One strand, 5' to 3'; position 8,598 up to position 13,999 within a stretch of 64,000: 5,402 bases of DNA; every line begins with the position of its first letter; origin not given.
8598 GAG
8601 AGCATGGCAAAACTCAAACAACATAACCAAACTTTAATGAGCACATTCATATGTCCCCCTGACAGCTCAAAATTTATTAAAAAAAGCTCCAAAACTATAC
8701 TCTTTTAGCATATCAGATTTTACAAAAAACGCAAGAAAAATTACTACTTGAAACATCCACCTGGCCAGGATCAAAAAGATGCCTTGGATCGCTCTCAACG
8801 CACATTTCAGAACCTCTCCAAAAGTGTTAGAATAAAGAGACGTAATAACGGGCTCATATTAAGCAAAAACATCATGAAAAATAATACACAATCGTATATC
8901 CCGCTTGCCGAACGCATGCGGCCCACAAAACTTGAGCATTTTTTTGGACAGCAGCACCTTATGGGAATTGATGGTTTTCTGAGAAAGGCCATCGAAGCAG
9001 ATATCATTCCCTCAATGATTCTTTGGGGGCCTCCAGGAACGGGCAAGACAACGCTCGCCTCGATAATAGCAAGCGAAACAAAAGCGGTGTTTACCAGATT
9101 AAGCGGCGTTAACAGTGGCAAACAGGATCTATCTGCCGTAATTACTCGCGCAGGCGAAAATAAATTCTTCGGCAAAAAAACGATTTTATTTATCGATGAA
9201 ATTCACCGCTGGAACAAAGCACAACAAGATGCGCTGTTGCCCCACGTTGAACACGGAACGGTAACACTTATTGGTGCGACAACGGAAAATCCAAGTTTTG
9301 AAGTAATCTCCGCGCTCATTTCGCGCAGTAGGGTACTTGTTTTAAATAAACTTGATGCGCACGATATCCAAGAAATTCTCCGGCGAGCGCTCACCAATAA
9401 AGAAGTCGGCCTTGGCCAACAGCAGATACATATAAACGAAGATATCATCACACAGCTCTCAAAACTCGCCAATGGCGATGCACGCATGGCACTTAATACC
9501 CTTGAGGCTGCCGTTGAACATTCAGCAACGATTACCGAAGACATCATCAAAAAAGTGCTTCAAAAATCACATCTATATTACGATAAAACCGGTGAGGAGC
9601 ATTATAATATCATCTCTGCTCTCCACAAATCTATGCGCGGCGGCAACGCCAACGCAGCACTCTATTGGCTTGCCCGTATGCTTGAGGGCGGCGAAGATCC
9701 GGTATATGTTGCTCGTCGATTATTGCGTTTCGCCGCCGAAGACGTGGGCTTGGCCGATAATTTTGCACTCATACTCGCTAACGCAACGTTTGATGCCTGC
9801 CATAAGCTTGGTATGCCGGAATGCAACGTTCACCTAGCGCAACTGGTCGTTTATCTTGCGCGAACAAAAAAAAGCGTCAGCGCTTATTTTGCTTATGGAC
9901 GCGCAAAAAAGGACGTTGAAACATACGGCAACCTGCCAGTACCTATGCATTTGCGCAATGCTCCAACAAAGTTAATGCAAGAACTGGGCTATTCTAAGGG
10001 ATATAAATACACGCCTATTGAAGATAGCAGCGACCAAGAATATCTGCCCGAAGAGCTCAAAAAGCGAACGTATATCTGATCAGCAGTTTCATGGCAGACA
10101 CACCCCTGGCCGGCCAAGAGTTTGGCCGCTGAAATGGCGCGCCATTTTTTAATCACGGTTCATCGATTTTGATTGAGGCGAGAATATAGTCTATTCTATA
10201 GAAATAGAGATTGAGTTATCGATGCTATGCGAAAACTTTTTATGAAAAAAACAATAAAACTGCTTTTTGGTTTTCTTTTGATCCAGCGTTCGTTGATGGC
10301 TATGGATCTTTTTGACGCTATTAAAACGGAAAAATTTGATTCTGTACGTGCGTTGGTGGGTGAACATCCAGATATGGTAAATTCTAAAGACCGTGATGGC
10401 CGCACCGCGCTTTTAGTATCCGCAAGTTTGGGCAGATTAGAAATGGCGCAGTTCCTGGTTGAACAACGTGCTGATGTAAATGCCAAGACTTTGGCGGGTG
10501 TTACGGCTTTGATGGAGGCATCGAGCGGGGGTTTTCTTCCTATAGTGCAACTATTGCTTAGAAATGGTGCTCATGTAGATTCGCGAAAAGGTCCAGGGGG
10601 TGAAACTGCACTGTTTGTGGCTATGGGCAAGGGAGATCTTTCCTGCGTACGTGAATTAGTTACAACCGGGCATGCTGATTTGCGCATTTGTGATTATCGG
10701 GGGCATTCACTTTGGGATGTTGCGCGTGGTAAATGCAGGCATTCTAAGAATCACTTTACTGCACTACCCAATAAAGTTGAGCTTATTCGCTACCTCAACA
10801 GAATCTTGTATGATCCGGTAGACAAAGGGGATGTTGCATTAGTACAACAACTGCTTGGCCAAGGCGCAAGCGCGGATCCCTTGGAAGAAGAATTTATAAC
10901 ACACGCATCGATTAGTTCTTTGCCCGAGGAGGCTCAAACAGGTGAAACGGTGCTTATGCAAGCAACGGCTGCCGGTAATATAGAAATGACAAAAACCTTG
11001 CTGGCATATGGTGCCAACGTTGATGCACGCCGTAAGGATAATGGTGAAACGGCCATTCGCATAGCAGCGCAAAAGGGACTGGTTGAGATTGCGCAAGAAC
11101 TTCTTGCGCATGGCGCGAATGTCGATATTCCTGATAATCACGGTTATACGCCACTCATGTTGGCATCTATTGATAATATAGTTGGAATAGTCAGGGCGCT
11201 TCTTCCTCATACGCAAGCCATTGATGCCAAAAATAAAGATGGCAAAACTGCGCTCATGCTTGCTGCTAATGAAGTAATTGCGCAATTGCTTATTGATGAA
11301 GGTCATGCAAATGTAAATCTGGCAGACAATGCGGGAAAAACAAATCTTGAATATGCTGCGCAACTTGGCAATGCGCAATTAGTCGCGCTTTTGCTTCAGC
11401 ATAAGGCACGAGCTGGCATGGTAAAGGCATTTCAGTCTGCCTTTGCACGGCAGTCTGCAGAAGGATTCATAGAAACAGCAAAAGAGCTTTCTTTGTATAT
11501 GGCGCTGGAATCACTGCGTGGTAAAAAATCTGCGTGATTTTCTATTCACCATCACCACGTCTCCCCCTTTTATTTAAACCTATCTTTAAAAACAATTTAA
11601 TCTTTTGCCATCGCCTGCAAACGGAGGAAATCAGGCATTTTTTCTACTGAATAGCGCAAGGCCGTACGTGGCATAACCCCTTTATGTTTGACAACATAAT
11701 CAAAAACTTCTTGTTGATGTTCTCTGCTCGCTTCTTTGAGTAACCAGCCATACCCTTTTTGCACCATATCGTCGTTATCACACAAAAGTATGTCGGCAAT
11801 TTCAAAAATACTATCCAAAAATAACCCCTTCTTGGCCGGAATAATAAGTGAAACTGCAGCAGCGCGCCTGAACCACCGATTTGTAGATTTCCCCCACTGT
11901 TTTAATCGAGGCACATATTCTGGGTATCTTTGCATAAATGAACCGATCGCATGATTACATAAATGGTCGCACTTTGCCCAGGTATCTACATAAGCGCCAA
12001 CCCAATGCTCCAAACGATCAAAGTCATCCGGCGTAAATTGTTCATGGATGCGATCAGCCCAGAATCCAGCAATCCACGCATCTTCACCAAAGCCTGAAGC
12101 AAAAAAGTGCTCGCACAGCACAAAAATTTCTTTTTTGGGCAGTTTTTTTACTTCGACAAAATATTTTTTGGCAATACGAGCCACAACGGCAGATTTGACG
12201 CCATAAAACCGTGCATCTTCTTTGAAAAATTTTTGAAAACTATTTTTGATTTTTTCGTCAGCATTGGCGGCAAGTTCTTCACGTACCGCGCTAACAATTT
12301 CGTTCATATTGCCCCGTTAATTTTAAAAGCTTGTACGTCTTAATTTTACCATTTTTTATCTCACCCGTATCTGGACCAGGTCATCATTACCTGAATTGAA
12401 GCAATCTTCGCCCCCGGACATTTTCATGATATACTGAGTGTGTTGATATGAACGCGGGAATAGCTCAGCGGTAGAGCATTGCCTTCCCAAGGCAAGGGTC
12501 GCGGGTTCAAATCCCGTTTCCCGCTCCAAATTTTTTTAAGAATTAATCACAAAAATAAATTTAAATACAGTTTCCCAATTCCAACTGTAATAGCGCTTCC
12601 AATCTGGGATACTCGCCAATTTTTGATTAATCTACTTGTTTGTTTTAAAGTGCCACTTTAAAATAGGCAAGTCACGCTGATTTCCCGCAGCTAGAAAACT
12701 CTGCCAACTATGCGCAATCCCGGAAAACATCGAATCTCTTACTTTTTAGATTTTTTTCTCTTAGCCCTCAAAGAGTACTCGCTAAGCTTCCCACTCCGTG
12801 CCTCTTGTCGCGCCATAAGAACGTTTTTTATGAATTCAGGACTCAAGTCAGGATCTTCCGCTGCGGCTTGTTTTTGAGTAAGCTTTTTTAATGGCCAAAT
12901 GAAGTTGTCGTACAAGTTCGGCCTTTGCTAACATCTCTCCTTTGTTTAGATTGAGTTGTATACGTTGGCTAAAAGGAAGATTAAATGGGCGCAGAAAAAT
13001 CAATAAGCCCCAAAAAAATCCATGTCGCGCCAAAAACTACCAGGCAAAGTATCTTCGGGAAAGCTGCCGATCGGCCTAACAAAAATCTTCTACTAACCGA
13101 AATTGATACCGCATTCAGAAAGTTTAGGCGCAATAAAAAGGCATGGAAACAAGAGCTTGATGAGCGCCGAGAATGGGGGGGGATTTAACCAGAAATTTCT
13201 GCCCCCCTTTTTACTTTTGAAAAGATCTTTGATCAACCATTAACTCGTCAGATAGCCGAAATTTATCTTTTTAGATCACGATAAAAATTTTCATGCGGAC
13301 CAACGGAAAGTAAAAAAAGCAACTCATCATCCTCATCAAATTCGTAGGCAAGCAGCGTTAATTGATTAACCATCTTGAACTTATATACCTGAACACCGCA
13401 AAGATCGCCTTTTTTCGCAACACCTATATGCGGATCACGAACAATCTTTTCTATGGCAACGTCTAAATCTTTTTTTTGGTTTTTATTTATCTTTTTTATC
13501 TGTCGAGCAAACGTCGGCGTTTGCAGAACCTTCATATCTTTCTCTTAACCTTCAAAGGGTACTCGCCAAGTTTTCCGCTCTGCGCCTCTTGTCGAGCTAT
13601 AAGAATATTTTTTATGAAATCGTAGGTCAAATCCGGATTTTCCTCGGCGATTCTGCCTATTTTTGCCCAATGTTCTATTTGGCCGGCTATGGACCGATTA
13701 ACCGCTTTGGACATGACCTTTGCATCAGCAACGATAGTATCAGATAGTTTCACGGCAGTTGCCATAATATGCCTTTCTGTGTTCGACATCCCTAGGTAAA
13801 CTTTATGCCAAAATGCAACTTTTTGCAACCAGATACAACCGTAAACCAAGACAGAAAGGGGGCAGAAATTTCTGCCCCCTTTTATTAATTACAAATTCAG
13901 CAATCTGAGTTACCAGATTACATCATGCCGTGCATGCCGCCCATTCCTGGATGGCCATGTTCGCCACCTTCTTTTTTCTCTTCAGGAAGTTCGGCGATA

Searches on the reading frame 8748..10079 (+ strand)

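Call 76: search_protein_families(library=pfam, proteins=[window:8748-10079:+], max_evalue=0.001)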
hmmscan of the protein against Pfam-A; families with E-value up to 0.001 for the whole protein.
window:8748-10079:+ (443 aa): 11 families
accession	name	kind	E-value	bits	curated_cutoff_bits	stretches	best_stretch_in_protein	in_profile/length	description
PF12002.13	MgsA_C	-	1.6e-54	184.7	27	1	298-442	1-147/167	MgsA AAA+ ATPase C terminal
PF16193.11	AAA_assoc_2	-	5.4e-27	94.3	34.3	1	224-297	2-81/81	AAA C-terminal domain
PF00004.35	AAA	-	7e-18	65.8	21.2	1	90-195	1-122/131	ATPase family associated with various cellular activities (AAA)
PF05496.18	RuvB_N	-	6.8e-16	58.9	27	1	57-175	1-116/159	Holliday junction DNA helicase RuvB P-loop domain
PF07728.20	AAA_5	-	3.2e-08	34.1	22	1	90-179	2-102/139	AAA domain (dynein-related subfamily)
PF00158.32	Sigma54_activat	-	4.5e-06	26.9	20.2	0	143-189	93-140/168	Sigma-54 interaction domain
PF13173.12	AAA_14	-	2.7e-05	24.6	27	1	90-198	5-119/129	AAA domain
PF01078.27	Mg_chelatase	-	6.5e-05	22.9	20.3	0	89-108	24-43/207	Magnesium chelatase, subunit ChlI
PF13191.12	AAA_16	-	7.8e-05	23.7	32.6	0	81-111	19-49/167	AAA ATPase domain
PF07726.17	AAA_3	-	0.00042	20.6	27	0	90-183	2-102/131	ATPase family associated with various cellular activities (AAA)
PF13401.12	AAA_22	-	0.00097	19.9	27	0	89-160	7-83/130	AAA domain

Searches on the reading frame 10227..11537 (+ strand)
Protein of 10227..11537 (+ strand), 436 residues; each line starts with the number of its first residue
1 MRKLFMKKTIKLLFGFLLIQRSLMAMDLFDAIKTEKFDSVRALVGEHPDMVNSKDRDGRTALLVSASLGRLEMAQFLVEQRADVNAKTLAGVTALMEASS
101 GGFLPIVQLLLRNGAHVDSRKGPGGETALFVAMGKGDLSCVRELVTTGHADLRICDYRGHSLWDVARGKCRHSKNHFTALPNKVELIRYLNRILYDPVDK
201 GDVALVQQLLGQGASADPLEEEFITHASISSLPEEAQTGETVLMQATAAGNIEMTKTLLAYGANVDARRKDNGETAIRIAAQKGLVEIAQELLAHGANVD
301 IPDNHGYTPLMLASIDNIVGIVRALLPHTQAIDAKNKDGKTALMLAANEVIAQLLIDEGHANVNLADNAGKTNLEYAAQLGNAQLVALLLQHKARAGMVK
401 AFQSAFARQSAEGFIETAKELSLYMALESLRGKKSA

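Call 49: search_protein_families(library=pfam, proteins=[window:10227-11537:+], max_evalue=0.001)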
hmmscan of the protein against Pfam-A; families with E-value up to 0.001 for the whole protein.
window:10227-11537:+ (436 aa): 7 families
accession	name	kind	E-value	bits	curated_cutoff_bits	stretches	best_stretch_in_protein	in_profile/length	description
PF12796.13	Ank_2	-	2.1e-59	198.5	27.3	5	243-335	1-89/90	Ankyrin repeats (3 copies)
PF00023.36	Ank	-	8.5e-48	158.1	21.1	5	272-304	1-33/33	Ankyrin repeat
PF13606.12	Ank_3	-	1e-30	102.3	22.3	0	57-86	1-30/30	Ankyrin repeat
PF13637.12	Ank_4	-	2e-30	104.6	22.7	3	66-111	5-50/50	Ankyrin repeats (many copies)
PF13857.12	Ank_5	-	5.4e-30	103.6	27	3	292-346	1-56/56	Ankyrin repeats (many copies)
PF23745.1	ANK_LRRK2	-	6.8e-09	36.1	27.5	0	227-297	19-88/130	LRRK2 ANK repeat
PF24521.3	Ank_KRIT1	-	8.7e-09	35.7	80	0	91-169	46-128/149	KRIT1 ankyrin-repeats domain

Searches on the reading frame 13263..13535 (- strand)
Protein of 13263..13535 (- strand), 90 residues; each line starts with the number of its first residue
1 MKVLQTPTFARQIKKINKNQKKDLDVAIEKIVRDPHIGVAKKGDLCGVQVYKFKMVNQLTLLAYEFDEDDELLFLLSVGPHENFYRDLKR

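Call 76: search_protein_families(library=pfam, proteins=[window:13263-13535:-], max_evalue=0.001)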
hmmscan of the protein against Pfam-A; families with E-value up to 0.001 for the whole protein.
window:13263-13535:- (90 aa): 1 family
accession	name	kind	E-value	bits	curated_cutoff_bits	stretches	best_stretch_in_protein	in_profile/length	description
PF15781.12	ParE-like_toxin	-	2.8e-35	120.5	28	1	3-89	1-87/87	ParE-like toxin of type II bacterial toxin-antitoxin system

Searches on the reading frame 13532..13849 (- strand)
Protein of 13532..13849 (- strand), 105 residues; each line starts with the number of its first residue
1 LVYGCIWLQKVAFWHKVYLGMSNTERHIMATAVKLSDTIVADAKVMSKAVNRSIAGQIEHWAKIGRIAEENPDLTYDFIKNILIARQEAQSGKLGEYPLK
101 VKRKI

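Call 76: search_protein_families(library=pfam, proteins=[window:13532-13849:-], max_evalue=0.001)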
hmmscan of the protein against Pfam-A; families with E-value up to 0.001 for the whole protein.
window:13532-13849:- (105 aa): 1 family
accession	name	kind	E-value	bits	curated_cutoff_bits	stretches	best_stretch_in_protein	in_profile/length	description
PF11903.14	ParD_like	-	1.4e-21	76.6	23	1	32-92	3-63/73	ParD-like antitoxin of type II bacterial toxin-antitoxin system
